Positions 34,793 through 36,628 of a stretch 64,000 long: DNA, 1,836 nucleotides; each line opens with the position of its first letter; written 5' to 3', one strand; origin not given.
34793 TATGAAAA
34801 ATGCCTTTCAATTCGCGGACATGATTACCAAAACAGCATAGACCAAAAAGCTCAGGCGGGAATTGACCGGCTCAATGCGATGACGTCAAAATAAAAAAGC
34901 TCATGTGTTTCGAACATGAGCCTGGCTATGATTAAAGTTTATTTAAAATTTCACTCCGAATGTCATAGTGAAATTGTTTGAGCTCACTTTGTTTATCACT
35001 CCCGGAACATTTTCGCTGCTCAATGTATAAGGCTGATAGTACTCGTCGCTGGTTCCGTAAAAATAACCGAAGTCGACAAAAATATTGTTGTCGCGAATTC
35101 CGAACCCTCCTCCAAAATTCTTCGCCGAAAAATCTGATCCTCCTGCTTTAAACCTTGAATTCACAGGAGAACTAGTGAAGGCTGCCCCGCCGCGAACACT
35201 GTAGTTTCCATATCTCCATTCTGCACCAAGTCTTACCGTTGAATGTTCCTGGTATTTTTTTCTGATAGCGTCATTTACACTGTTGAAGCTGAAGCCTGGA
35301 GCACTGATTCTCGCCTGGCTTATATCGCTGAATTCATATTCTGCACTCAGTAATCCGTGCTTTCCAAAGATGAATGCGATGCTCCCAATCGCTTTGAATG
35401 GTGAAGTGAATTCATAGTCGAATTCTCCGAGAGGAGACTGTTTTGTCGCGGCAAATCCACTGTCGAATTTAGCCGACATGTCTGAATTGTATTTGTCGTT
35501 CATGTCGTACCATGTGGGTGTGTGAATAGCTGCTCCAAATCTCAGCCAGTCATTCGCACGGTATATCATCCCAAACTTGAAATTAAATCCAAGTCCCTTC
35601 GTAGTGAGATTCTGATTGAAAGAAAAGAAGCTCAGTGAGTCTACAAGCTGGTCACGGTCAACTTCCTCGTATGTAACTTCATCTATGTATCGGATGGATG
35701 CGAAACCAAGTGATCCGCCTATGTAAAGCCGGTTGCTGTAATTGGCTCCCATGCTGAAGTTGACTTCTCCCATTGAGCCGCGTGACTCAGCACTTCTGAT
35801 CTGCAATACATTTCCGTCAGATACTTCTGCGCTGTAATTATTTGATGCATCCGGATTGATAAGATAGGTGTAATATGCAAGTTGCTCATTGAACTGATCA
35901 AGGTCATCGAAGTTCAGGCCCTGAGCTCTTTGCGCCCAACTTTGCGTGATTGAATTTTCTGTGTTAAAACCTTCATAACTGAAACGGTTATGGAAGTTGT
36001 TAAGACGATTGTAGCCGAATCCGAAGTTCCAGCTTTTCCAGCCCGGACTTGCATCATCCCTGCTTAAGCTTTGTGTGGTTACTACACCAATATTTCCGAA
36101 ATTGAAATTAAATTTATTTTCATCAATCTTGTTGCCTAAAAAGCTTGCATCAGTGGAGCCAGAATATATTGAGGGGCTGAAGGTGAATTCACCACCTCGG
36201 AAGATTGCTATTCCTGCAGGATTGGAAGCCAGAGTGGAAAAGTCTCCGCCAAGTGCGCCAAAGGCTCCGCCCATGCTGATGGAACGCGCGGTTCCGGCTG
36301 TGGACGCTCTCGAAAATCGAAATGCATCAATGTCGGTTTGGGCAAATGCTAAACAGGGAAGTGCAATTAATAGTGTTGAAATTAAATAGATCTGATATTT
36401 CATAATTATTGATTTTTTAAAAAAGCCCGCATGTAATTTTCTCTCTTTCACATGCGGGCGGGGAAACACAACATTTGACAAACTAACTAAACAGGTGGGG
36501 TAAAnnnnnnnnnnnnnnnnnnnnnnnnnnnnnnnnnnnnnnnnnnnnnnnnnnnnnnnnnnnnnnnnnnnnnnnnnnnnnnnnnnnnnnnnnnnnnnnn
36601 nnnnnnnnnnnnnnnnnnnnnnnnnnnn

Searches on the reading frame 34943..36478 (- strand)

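Call 16: search_protein_families(library=pfam, proteins=[window:34943-36478:-], max_evalue=0.001)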
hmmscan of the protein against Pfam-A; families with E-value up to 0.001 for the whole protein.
window:34943-36478:- (511 aa): 1 family
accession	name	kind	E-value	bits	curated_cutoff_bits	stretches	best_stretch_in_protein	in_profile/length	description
PF03349.22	Toluene_X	-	4.3e-05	22.6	29.7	0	289-474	194-381/421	Outer membrane protein transport protein (OMPP1/FadL/TodX)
